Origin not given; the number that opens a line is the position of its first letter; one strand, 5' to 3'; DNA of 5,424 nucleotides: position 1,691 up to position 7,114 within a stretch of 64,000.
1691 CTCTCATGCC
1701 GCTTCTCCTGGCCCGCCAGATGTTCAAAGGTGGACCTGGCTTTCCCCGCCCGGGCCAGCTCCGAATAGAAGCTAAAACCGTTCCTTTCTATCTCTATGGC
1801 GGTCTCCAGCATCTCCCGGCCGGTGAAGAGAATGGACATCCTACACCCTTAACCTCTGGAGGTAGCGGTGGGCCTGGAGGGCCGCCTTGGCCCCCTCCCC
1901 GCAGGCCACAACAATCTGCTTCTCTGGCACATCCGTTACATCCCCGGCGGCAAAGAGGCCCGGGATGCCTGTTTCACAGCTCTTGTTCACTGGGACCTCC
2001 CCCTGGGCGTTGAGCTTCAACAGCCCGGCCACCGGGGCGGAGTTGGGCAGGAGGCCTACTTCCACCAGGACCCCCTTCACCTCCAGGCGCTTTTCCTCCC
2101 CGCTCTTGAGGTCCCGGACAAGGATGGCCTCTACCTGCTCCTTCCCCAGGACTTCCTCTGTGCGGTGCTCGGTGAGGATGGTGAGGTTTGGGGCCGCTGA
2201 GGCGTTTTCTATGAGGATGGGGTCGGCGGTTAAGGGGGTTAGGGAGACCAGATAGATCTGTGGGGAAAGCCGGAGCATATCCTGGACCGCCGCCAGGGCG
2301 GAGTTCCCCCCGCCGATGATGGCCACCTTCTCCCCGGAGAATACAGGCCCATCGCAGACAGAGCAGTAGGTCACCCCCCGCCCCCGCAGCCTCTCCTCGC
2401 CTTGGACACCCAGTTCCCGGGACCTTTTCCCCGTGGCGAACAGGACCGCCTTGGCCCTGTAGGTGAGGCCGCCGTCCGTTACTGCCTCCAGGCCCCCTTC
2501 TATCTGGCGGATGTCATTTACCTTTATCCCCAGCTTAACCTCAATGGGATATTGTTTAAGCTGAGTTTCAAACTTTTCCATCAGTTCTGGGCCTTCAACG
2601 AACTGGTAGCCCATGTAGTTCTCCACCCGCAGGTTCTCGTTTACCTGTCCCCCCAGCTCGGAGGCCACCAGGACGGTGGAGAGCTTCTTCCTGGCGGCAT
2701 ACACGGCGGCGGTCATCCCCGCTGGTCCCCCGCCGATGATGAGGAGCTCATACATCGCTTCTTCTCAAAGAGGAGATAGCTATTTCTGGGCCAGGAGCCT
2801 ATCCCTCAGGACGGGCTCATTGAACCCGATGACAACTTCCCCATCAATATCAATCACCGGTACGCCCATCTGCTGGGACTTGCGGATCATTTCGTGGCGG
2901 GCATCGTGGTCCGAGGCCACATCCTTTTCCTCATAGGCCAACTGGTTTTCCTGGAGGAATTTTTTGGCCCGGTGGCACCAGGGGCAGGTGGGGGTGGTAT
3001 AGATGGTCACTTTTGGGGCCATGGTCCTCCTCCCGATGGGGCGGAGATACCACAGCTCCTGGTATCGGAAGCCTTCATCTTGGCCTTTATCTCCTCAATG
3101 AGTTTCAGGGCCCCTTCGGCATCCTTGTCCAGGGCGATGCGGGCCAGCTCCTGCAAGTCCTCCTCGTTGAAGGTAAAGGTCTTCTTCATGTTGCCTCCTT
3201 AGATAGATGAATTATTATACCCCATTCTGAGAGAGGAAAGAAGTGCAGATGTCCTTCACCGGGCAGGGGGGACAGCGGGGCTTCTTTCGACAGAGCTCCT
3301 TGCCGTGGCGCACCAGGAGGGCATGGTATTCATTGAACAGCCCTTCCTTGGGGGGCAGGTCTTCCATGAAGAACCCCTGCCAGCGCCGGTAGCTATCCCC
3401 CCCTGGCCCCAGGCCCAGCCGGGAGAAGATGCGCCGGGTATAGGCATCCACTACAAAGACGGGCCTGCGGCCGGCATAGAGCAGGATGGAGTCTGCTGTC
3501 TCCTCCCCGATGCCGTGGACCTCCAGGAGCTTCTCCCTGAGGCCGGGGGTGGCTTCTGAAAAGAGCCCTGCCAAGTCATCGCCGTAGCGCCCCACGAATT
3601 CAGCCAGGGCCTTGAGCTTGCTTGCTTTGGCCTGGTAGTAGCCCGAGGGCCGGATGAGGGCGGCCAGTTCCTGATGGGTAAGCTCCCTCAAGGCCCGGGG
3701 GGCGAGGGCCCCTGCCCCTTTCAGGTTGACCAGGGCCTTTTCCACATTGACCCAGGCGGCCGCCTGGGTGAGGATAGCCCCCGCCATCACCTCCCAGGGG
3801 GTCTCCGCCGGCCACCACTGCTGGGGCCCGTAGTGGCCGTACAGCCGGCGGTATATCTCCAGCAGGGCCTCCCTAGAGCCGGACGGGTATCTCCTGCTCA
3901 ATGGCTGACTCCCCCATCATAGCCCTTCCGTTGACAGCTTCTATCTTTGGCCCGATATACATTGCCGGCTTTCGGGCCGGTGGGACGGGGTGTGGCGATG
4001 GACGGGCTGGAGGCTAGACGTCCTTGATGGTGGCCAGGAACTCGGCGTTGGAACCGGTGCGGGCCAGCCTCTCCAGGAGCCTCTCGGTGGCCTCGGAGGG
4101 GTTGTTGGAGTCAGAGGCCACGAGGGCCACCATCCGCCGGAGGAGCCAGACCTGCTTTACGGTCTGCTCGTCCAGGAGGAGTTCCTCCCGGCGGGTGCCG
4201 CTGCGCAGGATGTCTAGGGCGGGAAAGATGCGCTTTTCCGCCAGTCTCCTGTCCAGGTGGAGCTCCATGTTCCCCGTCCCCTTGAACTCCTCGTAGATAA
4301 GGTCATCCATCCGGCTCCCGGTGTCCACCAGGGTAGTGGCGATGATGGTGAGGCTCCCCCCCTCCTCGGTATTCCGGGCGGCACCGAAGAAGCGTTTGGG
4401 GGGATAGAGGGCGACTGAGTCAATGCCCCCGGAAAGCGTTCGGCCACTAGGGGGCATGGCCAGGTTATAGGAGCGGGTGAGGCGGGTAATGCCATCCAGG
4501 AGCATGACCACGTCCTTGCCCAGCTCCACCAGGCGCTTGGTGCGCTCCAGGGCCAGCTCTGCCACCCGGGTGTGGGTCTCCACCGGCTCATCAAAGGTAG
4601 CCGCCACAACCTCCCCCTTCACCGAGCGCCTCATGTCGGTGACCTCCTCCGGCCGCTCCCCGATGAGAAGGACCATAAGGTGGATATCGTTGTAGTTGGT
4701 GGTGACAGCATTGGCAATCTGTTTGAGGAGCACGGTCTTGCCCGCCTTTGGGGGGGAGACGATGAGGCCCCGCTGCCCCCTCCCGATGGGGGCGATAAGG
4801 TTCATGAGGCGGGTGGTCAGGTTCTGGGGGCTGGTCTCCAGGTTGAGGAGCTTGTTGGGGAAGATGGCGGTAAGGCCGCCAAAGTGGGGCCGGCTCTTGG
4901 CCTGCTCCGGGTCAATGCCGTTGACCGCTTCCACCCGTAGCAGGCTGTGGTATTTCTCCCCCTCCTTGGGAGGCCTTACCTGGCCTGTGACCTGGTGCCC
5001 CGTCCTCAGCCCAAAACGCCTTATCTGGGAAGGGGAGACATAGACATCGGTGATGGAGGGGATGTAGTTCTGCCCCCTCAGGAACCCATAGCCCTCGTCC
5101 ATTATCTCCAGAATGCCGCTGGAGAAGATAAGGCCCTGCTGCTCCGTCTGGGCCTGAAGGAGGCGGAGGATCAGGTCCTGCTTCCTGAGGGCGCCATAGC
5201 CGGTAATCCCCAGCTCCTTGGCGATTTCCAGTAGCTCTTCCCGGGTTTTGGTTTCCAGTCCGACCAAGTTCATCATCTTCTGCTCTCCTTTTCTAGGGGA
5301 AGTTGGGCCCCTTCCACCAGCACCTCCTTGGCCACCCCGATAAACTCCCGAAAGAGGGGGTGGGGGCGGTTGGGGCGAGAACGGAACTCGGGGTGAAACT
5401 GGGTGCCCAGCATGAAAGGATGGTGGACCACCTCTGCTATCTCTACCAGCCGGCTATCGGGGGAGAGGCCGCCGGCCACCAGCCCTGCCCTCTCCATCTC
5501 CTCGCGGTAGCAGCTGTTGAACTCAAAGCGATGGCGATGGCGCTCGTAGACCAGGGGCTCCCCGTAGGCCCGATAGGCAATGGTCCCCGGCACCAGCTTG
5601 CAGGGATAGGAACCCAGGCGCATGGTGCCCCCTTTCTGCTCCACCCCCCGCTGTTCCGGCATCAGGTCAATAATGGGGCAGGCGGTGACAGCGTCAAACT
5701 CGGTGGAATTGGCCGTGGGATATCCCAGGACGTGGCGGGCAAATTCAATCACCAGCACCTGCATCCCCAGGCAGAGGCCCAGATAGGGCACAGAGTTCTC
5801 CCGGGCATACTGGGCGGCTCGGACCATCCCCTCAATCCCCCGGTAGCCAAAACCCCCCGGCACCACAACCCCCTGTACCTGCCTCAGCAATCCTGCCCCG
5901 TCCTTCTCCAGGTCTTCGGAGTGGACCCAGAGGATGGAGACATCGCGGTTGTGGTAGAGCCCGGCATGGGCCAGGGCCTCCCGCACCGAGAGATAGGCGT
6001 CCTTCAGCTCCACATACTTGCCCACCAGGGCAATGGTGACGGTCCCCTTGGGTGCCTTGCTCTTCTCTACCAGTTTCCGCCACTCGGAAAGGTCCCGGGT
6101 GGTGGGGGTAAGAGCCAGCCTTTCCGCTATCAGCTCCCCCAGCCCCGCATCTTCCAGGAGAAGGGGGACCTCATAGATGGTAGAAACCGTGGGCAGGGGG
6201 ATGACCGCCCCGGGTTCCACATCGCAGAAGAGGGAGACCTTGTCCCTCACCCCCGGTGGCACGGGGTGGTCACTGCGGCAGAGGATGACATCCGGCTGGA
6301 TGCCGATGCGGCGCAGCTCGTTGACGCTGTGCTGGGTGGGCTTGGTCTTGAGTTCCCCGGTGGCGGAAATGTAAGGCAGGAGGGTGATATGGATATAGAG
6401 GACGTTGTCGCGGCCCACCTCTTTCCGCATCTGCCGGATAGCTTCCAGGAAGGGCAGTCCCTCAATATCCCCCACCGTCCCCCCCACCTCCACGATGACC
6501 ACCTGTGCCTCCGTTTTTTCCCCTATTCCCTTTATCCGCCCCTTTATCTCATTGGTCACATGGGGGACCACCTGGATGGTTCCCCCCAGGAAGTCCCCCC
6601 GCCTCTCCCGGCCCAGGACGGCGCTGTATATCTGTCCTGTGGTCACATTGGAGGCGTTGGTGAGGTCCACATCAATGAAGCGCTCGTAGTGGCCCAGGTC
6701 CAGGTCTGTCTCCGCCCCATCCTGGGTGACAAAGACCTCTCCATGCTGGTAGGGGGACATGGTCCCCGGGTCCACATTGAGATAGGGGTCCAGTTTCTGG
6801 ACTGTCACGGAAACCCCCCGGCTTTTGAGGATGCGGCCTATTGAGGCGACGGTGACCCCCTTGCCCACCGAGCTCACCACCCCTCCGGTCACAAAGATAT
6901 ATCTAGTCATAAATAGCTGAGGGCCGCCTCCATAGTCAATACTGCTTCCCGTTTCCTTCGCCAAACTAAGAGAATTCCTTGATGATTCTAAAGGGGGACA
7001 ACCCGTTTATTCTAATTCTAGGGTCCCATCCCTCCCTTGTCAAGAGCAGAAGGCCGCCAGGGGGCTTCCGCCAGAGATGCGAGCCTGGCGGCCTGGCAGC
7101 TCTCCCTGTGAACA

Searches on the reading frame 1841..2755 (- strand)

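Call 64: search_protein_families(library=pfam, proteins=[window:1841-2755:-], max_evalue=0.000001)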
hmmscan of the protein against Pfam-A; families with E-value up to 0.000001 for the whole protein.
window:1841-2755:- (304 aa): 6 families
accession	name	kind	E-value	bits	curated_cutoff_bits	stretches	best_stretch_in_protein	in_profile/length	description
PF07992.20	Pyr_redox_2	-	1.7e-34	120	26.1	1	3-288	2-291/291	Pyridine nucleotide-disulphide oxidoreductase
PF13738.12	Pyr_redox_3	-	5.3e-20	72.3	30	1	51-271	76-305/305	Pyridine nucleotide-disulphide oxidoreductase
PF00890.30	FAD_binding_2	-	1.2e-09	38.4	20.4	0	4-32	2-30/414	FAD binding domain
PF03486.20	HI0933_like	-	3.5e-08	33.6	50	0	3-30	2-29/244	HI0933-like protein Rossmann domain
PF00070.33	Pyr_redox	-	2.1e-07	31.8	22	0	143-214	1-80/82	Pyridine nucleotide-disulphide oxidoreductase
PF01266.30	DAO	-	3e-07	30.7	27.9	0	4-33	2-31/353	FAD dependent oxidoreductase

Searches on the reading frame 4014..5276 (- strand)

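Call 64: search_protein_families(library=pfam, proteins=[window:4014-5276:-], max_evalue=0.000001)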
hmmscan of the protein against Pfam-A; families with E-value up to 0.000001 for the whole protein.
window:4014-5276:- (420 aa): 3 families
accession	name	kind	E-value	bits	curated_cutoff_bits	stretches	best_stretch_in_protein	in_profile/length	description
PF07497.18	Rho_RNA_bind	-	1.9e-33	114.5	27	1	53-124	2-73/73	Rho termination factor, RNA-binding domain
PF00006.31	ATP-synt_ab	-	6.6e-24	85.2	29.5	1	156-359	3-211/213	ATP synthase alpha/beta family, nucleotide-binding domain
PF07498.18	Rho_N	-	2.5e-15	56.6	24.9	1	7-48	2-43/43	Rho termination factor, N-terminal domain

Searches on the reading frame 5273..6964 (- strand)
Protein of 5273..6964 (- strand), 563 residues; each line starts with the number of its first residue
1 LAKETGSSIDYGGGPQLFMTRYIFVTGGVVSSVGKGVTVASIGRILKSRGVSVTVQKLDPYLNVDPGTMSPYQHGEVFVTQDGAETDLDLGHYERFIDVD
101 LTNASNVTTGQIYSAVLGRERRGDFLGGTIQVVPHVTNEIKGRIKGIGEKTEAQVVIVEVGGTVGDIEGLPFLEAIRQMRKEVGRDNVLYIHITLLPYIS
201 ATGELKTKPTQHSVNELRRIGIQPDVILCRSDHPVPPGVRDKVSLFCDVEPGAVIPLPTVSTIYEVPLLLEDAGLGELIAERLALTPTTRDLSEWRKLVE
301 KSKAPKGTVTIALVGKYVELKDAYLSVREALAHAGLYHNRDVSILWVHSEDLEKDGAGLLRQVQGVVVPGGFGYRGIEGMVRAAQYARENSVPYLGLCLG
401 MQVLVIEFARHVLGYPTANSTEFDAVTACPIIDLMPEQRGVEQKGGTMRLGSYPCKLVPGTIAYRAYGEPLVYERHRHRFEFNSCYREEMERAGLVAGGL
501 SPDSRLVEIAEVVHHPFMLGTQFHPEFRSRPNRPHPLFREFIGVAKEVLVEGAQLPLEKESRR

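Call 64: search_protein_families(library=pfam, proteins=[window:5273-6964:-], max_evalue=0.000001)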
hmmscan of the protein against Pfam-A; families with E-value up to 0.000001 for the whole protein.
window:5273-6964:- (563 aa): 2 families
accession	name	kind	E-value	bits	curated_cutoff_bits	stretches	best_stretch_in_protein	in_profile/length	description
PF06418.20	CTP_synth_N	-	2.2e-125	417.8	26.1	1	21-285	1-265/265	CTP synthase N-terminus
PF00117.34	GATase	-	1.6e-36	126.2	22.8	1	320-542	2-188/190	Glutamine amidotransferase class-I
